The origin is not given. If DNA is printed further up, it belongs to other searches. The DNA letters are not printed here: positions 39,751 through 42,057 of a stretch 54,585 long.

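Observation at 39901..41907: Single ORF joining riboflavin synthase (RibE) to DHBP synthase and GTP cyclohydrolase II (RibBA)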

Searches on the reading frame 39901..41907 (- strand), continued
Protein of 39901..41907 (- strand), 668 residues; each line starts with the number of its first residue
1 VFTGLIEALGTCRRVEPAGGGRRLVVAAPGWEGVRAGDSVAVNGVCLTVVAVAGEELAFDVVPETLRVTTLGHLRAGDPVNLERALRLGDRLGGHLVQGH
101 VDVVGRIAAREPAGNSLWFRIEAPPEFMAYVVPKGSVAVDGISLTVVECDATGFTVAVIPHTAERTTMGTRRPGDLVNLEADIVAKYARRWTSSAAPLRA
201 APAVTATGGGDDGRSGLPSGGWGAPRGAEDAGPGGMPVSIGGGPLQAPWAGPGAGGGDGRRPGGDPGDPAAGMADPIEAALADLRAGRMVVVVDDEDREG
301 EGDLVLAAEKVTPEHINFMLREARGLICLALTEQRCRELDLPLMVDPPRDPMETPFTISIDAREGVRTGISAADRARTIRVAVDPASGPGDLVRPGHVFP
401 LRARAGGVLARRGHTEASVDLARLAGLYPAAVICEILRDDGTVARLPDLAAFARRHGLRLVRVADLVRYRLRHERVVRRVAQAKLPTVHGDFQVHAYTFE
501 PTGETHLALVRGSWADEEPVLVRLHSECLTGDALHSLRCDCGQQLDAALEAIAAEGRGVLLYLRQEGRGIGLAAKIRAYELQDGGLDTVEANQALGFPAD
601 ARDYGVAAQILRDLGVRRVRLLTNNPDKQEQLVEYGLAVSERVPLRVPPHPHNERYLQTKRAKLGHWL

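Call 6: find_homologous_proteins(query=window:39901-41907:-, max_evalue=1e-10)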
Query window:39901-41907:- (668 aa): 7990 proteins with E <= 1e-10 among 8000 candidates; the best 120 are listed.
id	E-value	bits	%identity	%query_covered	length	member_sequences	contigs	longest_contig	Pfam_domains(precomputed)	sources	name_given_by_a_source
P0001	0.0e+0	1488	100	100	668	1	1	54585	PF00925.26,PF00926.25,PF00677.24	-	-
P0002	1.7e-245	834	62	100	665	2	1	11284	PF00925.26,PF00926.25,PF00677.24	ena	-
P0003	5.3e-221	754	55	100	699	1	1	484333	PF00925.26,PF00926.25,PF00677.24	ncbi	ncbi:3,4-dihydroxy-2-butanone-4-phosphate synthase [Thermaerobacter litoralis]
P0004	3.4e-219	748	62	60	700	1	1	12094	PF00925.26,PF00926.25,PF00677.24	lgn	-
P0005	1.1e-215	736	56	100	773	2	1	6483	PF00925.26,PF00926.25,PF00677.24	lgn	-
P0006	2.6e-213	728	55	100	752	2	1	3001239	PF00925.26,PF00926.25,PF00677.24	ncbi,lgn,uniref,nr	ncbi:3,4-dihydroxy-2-butanone-4-phosphate synthase [Thermaerobacter composti]|uniref:3,4-dihydroxy-2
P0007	1.0e-211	723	59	57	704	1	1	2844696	PF00925.26,PF00926.25,PF00677.24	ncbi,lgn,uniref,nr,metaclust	ncbi:3,4-dihydroxy-2-butanone 4-phosphate synthase [Thermaerobacter marianensis DSM 12885]|uniref:Mu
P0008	5.3e-210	717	56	100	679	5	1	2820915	PF00925.26,PF00926.25,PF00677.24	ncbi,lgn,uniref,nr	ncbi:3,4-dihydroxy-2-butanone-4-phosphate synthase [Thermaerobacter sp. PB12/4term]|uniref:3,4-dihyd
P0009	1.3e-207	709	58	96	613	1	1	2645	PF00925.26,PF00926.25,PF00677.24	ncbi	ncbi:MAG TPA: 3,4-dihydroxy-2-butanone-4-phosphate synthase, partial [Thermaerobacter sp.]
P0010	8.5e-199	680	51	100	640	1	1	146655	PF00925.26,PF00926.25,PF00677.24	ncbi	-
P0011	2.3e-195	669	49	100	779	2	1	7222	PF00925.26,PF00926.25,PF01687.24,PF00677.24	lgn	-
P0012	3.1e-192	658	60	59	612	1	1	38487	PF00925.26,PF00926.25,PF00677.24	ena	-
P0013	4.2e-192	658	52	100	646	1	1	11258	PF00925.26,PF00926.25,PF00677.24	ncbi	-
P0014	1.1e-191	657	60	59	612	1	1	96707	PF00925.26,PF00926.25,PF00677.24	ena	-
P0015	4.9e-191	655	50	100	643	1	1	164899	PF00925.26,PF00926.25,PF00677.24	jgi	jgi:3,4-dihydroxy 2-butanone 4-phosphate synthase/GTP cyclohydrolase II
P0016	7.9e-190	651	45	86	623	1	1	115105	PF00925.26,PF00926.25,PF00677.24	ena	-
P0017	2.8e-187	642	51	100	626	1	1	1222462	PF00925.26,PF00926.25,PF00677.24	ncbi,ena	-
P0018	4.5e-185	635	60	59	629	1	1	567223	PF00925.26,PF00926.25,PF00677.24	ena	-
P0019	4.0e-183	628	49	95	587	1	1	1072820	PF00925.26,PF00926.25,PF00677.24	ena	-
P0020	3.0e-181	622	58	60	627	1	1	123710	PF00925.26,PF00926.25,PF00677.24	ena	-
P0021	5.0e-181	621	51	100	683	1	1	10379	PF00925.26,PF00926.25,PF00677.24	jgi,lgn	jgi:3,4-dihydroxy 2-butanone 4-phosphate synthase/GTP cyclohydrolase II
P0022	5.4e-180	618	56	59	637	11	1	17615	PF00925.26,PF00926.25,PF00677.24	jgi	jgi:3,4-dihydroxy 2-butanone 4-phosphate synthase/GTP cyclohydrolase II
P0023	5.8e-179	615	63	59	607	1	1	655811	PF00925.26,PF00926.25,PF00677.24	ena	-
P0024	2.0e-178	613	50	98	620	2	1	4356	PF00925.26,PF00926.25,PF00677.24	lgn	-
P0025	4.0e-176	605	47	84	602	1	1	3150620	PF00925.26,PF00926.25,PF00677.24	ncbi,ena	-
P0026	4.3e-176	605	49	100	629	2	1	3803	PF00925.26,PF00926.25,PF00677.24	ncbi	-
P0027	2.0e-175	603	60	59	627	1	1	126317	PF00925.26,PF00926.25,PF00677.24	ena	-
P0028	5.1e-172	592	57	61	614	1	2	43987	PF00925.26,PF00926.25,PF00677.24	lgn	-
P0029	1.0e-170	587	49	100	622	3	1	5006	PF00925.26,PF00926.25,PF00677.24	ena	-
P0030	2.7e-170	586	69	59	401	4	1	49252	PF00925.26,PF00926.25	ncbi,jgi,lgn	jgi:3,4-dihydroxy 2-butanone 4-phosphate synthase/GTP cyclohydrolase II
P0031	3.0e-170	586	56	59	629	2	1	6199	PF00925.26,PF00926.25,PF00677.24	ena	-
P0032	2.1e-169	583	60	57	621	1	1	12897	PF00925.26,PF00926.25,PF00677.24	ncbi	-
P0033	4.4e-168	579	57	59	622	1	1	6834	PF00925.26,PF00926.25,PF00677.24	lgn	-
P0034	1.4e-167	577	65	59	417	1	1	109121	PF00925.26,PF00926.25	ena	-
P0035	1.4e-167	577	65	59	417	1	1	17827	PF00925.26,PF00926.25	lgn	-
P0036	1.5e-167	577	49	100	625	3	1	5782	PF00925.26,PF00926.25,PF00677.24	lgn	-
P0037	5.7e-167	575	66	59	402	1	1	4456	PF00925.26,PF00926.25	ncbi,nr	ncbi:MAG: bifunctional 3,4-dihydroxy-2-butanone-4-phosphate synthase/GTP cyclohydrolase II, partial 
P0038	7.0e-167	575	57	60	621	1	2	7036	PF00925.26,PF00926.25,PF00677.24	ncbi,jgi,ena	-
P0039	8.7e-167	574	65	59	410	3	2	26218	PF00925.26,PF00926.25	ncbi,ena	-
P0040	2.4e-166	573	65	59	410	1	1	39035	PF00925.26,PF00926.25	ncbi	-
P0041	2.5e-166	573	65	59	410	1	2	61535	PF00925.26,PF00926.25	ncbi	-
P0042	3.5e-166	572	67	59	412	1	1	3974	PF00925.26,PF00926.25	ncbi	-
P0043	4.4e-166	572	49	100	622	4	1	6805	PF00925.26,PF00926.25,PF00677.24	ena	-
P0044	7.9e-166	571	68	59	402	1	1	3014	PF00925.26,PF00926.25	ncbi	-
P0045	1.4e-165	570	67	59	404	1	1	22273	PF00925.26,PF00926.25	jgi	jgi:3,4-dihydroxy 2-butanone 4-phosphate synthase/GTP cyclohydrolase II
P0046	1.6e-165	570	67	59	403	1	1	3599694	PF00925.26,PF00926.25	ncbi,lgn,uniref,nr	ncbi:bifunctional 3,4-dihydroxy-2-butanone-4-phosphate synthase/GTP cyclohydrolase II [Caldinitratir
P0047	2.4e-165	570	48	100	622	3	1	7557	PF00925.26,PF00926.25,PF00677.24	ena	-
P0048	2.7e-165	569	55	59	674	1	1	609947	PF00925.26,PF00926.25,PF00677.24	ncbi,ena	-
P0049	3.5e-165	569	57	62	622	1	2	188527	PF00925.26,PF00926.25,PF00677.24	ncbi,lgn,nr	ncbi:MAG: GTP cyclohydrolase II [Chloroflexi bacterium]|nr:GTP cyclohydrolase II [Chloroflexota bact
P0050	4.9e-165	569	56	61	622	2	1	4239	PF00925.26,PF00926.25,PF00677.24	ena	-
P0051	6.3e-165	568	71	59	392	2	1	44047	PF00925.26,PF00926.25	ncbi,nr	ncbi:MAG: GTP cyclohydrolase II [Bacillota bacterium]|nr:GTP cyclohydrolase II [Bacillota bacterium]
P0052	7.1e-165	568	49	100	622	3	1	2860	PF00925.26,PF00926.25,PF00677.24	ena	-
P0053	8.6e-165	568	68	60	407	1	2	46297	PF00925.26,PF00926.25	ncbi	-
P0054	3.5e-164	566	56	59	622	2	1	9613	PF00925.26,PF00926.25,PF00677.24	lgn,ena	-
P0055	4.1e-164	566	64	60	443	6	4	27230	PF00925.26,PF00926.25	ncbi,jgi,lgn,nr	ncbi:MAG: bifunctional 3,4-dihydroxy-2-butanone-4-phosphate synthase/GTP cyclohydrolase II [Bacillot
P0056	4.9e-164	565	65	59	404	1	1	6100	PF00925.26,PF00926.25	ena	-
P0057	6.4e-164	565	66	59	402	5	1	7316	PF00925.26,PF00926.25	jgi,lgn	jgi:3,4-dihydroxy 2-butanone 4-phosphate synthase/GTP cyclohydrolase II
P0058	1.1e-163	564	49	100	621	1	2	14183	PF00925.26,PF00926.25,PF00677.24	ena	-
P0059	1.2e-163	564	66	59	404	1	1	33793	PF00925.26,PF00926.25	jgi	jgi:3,4-dihydroxy 2-butanone 4-phosphate synthase / GTP cyclohydrolase II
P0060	1.5e-163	564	65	59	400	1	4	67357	PF00925.26,PF00926.25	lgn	-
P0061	1.6e-163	564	55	59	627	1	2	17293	PF00925.26,PF00926.25,PF00677.24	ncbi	-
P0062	1.6e-163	564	65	59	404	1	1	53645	PF00925.26,PF00926.25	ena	-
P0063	1.8e-163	563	66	59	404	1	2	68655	PF00925.26,PF00926.25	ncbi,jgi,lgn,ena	-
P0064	2.1e-163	563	64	59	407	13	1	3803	PF00925.26,PF00926.25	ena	-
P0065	2.1e-163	563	49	100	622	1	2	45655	PF00925.26,PF00926.25,PF00677.24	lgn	-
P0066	2.9e-163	563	66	59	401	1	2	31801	PF00925.26,PF00926.25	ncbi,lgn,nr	ncbi:MAG: bifunctional 3,4-dihydroxy-2-butanone-4-phosphate synthase/GTP cyclohydrolase II [Acidobac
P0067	3.2e-163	563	66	59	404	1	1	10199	PF00925.26,PF00926.25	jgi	jgi:3,4-dihydroxy 2-butanone 4-phosphate synthase/GTP cyclohydrolase II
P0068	3.3e-163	563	66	59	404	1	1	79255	PF00925.26,PF00926.25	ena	-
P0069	3.3e-163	563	49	100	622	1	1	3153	PF00925.26,PF00926.25,PF00677.24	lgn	-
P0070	3.6e-163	562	65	59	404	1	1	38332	PF00925.26,PF00926.25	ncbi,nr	ncbi:MAG TPA: bifunctional 3,4-dihydroxy-2-butanone-4-phosphate synthase/GTP cyclohydrolase II [Ther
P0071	4.0e-163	562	64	59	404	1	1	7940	PF00925.26,PF00926.25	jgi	-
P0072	4.1e-163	562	67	59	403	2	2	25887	PF00925.26,PF00926.25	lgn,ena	-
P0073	4.8e-163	562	66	59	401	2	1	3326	PF00925.26,PF00926.25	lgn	-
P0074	6.6e-163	562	66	58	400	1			PF00925.26,PF00926.25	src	-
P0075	8.1e-163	561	66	59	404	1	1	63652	PF00925.26,PF00926.25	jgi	jgi:3,4-dihydroxy 2-butanone 4-phosphate synthase/GTP cyclohydrolase II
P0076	8.6e-163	561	66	59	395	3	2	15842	PF00925.26,PF00926.25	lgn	-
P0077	1.0e-162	561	66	59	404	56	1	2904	PF00925.26,PF00926.25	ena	-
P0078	1.2e-162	561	64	59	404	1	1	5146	PF00925.26,PF00926.25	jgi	-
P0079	1.2e-162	561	65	59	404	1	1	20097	PF00925.26,PF00926.25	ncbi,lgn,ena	-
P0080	1.3e-162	561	65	60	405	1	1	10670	PF00925.26,PF00926.25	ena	-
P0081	1.7e-162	560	65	59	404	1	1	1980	PF00925.26,PF00926.25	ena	-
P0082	1.7e-162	560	64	59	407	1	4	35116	PF00925.26,PF00926.25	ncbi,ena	-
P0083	2.1e-162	560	56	59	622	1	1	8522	PF00925.26,PF00926.25,PF00677.24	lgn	-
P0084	2.3e-162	560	66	59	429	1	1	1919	PF00925.26,PF00926.25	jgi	jgi:3,4-dihydroxy 2-butanone 4-phosphate synthase / GTP cyclohydrolase II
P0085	2.5e-162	560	66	59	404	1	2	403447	PF00925.26,PF00926.25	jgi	jgi:3,4-dihydroxy 2-butanone 4-phosphate synthase/GTP cyclohydrolase II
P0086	2.6e-162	560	65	59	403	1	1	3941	PF00925.26,PF00926.25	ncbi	-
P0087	2.7e-162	560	64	59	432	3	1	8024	PF00925.26,PF00926.25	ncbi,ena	-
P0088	3.2e-162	559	66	59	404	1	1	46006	PF00925.26,PF00926.25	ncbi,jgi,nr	ncbi:MAG TPA: bifunctional 3,4-dihydroxy-2-butanone-4-phosphate synthase/GTP cyclohydrolase II [Ther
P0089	3.4e-162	559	65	59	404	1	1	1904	PF00925.26,PF00926.25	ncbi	-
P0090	3.6e-162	559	64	59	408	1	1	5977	PF00925.26,PF00926.25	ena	-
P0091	3.8e-162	559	64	60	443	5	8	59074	PF00925.26,PF00926.25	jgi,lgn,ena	-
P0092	5.8e-162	558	65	59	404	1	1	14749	PF00925.26,PF00926.25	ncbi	-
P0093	5.8e-162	558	65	59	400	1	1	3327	PF00925.26,PF00926.25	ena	-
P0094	6.7e-162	558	65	59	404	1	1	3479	PF00925.26,PF00926.25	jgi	jgi:3,4-dihydroxy 2-butanone 4-phosphate synthase / GTP cyclohydrolase II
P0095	7.2e-162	558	65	59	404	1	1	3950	PF00925.26,PF00926.25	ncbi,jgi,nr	ncbi:bifunctional 3,4-dihydroxy-2-butanone-4-phosphate synthase/GTP cyclohydrolase II [bacterium]|nr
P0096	7.2e-162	558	65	59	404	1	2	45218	PF00925.26,PF00926.25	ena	-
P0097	7.2e-162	558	65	59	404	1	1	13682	PF00925.26,PF00926.25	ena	-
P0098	9.4e-162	558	65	59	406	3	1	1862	PF00925.26,PF00926.25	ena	-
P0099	1.0e-161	558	66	59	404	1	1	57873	PF00925.26,PF00926.25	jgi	jgi:3,4-dihydroxy 2-butanone 4-phosphate synthase / GTP cyclohydrolase II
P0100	1.0e-161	558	66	59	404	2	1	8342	PF00925.26,PF00926.25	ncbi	ncbi:MAG: bifunctional 3,4-dihydroxy-2-butanone-4-phosphate synthase/GTP cyclohydrolase II [Thermoan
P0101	1.2e-161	557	66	60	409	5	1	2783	PF00925.26,PF00926.25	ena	-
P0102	1.4e-161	557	66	59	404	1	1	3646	PF00925.26,PF00926.25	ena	-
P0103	2.3e-161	556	66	59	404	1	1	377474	PF00925.26,PF00926.25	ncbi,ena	-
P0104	2.4e-161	556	66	59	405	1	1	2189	PF00925.26,PF00926.25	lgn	-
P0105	2.5e-161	556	63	60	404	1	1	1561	PF00925.26,PF00926.25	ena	-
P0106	2.5e-161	556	65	59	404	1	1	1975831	PF00925.26,PF00926.25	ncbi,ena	-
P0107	2.6e-161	556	65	59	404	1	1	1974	PF00925.26,PF00926.25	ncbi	-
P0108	2.8e-161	556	65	59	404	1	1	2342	PF00925.26,PF00926.25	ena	-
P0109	3.4e-161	556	65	59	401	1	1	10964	PF00925.26,PF00926.25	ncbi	-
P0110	3.5e-161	556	64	59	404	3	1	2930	PF00925.26,PF00926.25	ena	-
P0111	4.0e-161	556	66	59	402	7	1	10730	PF00925.26,PF00926.25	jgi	-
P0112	4.4e-161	556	64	59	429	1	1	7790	PF00925.26,PF00926.25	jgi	-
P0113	4.7e-161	555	64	60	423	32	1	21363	PF00925.26,PF00926.25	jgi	jgi:3,4-dihydroxy 2-butanone 4-phosphate synthase/GTP cyclohydrolase II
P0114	5.9e-161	555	65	59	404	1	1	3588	PF00925.26,PF00926.25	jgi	-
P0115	6.3e-161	555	66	59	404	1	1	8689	PF00925.26,PF00926.25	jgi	jgi:3,4-dihydroxy 2-butanone 4-phosphate synthase/GTP cyclohydrolase II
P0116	7.5e-161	555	57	59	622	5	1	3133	PF00925.26,PF00926.25,PF00677.24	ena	-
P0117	7.8e-161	555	67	59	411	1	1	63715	PF00925.26,PF00926.25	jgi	jgi:3,4-dihydroxy 2-butanone 4-phosphate synthase / GTP cyclohydrolase II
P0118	9.5e-161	554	65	59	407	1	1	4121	PF00925.26,PF00926.25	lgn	-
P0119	1.0e-160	554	65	59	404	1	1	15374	PF00925.26,PF00926.25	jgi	jgi:3,4-dihydroxy 2-butanone 4-phosphate synthase / GTP cyclohydrolase II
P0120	1.2e-160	554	66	60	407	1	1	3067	PF00925.26,PF00926.25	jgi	jgi:3,4-dihydroxy 2-butanone 4-phosphate synthase/GTP cyclohydrolase II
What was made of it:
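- The window's protein is seen on a single contig (call 6).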

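Call 11: find_related_loci(query=window:39901-41907:-, collection=genome_contigs, flank=4000)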
Query window:39901-41907:- (668 aa) in genome_contigs; peptide patterns used: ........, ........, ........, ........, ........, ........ (x = any residue, [..] = any of these).
600 stretches matched a pattern (row limit reached: there are more); 518 encode a relative of the query (tblastn E <= 1e-3); the best 80 are kept; 80 distinct loci.
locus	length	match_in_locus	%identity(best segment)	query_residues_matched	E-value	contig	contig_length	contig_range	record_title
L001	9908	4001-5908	53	1-668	0e+0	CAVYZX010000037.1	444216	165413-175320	MAG: uncultured Acidobacteriota bacterium isolate MFD02242.bin.1.362 genome assembly, contig: contig_8936, whole genome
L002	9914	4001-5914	54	1-668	0e+0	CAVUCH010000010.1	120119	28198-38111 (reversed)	MAG: Vicinamibacteria bacterium isolate MFD02840.bin.3.332 genome assembly, contig: contig_154950, whole genome shotgun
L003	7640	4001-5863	51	1-668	0e+0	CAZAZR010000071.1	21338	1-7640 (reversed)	MAG TPA_asm: uncultured Solibacteraceae bacterium isolate SRP128246_co1_5 genome assembly, contig: NODE_4965_length_2133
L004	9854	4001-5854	51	1-668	0e+0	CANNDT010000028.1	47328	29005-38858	MAG: Acidobacteria bacterium isolate ZH-3nov15-179 genome assembly, contig: ZH-3nov15-C501, whole genome shotgun sequenc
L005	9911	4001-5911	48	1-668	0e+0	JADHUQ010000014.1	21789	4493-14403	MAG: Candidatus Delongbacteria bacterium isolate BS150m-G50 BS-150m-C2047, whole genome shotgun sequence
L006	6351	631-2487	52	1-668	0e+0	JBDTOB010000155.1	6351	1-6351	MAG: Acidobacteriota bacterium isolate cluster3_bin.164 NODE_65059_length_6351_cov_17.838310, whole genome shotgun seque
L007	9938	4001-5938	47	1-668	0e+0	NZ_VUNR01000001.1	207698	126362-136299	Anaerovibrio slackiae strain WCA-693-APC-5D-A seq1, whole genome shotgun sequence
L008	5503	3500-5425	49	1-666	0e+0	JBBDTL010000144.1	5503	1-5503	MAG: Thermomicrobiaceae bacterium isolate LejiaC_58_10 Lejia_C_32976_length_5503_cov_6, whole genome shotgun sequence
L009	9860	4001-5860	45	1-668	0e+0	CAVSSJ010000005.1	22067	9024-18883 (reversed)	MAG: uncultured Carnobacteriaceae bacterium isolate MFD05674.bin.4.515 genome assembly, contig: contig_39513, whole geno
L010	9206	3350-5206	51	1-668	0e+0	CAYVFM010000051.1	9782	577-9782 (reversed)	MAG TPA_asm: uncultured Gemmatimonadota bacterium isolate binchicken_co207_48 genome assembly, contig: NODE_8179_length_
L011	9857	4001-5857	44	1-668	0e+0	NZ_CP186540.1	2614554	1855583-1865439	Alkalibacterium sp. f15 chromosome, complete genome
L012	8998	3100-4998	45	1-668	0e+0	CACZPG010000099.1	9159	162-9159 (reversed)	MAG: uncultured Lachnospiraceae bacterium isolate RUG12819 genome assembly, contig: RUG12819_asm_99, whole genome shotgu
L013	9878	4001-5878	47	1-668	0e+0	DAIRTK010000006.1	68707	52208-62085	MAG TPA_asm: Synergistaceae bacterium isolate CTOTU7657 NODE_849_length_68707_cov_34.702470, whole genome shotgun sequen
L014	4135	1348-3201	43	1-668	0e+0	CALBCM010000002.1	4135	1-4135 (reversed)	MAG TPA_asm: uncultured Johnsonella sp. isolate ERR589601_bin.58_CONCOCT_v1.1_MAG genome assembly, contig: ERZ773020.105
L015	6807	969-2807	47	1-668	0e+0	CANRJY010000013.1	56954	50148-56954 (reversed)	MAG: uncultured Clostridia bacterium isolate Lapin-022__bin21 genome assembly, contig: Lapin-022__NODE_514_length_56954_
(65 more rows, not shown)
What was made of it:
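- Tried and rejected: High 'residues 1-668 matched' rows in the genome scan (call 11).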

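Call 15: find_encoding_contigs(protein=P0007, flank=4000, max_places=2)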
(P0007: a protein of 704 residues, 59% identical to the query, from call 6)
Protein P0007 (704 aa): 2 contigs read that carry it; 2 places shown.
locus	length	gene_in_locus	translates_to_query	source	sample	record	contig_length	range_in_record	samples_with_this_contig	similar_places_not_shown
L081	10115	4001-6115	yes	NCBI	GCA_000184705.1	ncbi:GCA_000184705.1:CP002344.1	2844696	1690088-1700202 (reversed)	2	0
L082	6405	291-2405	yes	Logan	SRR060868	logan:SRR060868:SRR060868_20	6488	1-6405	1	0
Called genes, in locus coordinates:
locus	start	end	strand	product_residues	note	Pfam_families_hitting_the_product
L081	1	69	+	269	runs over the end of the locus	PF00551:Formyl_trans_N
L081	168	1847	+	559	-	PF02142:MGS, PF01808:AICARFT_IMPCHas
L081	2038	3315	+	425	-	PF02844:GARS_N, PF01071:GARS_A, PF02843:GARS_C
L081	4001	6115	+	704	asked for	PF00677:Lum_binding, PF00926:DHBP_synthase, PF00925:GTP_cyclohydro2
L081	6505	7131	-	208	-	PF17932:TetR_C_24 (faint), PF00440:TetR_N, PF21351:TetR_C_41 (faint)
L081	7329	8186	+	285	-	PF01522:Polysacc_deac_1, PF03065:Glyco_hydro_57 (weak)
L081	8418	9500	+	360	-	PF04055:Radical_SAM, PF06463:Mob_synth_C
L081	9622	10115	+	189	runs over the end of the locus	PF01966:HD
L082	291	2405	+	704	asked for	PF00677:Lum_binding, PF00926:DHBP_synthase, PF00925:GTP_cyclohydro2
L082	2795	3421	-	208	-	PF17932:TetR_C_24 (faint), PF00440:TetR_N, PF21351:TetR_C_41 (faint)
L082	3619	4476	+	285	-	PF01522:Polysacc_deac_1, PF03065:Glyco_hydro_57 (weak)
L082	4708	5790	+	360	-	PF04055:Radical_SAM, PF06463:Mob_synth_C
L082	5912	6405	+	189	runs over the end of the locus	PF01966:HD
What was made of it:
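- It includes a complete-genome record, confirmed by an independent read assembly (call 15).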
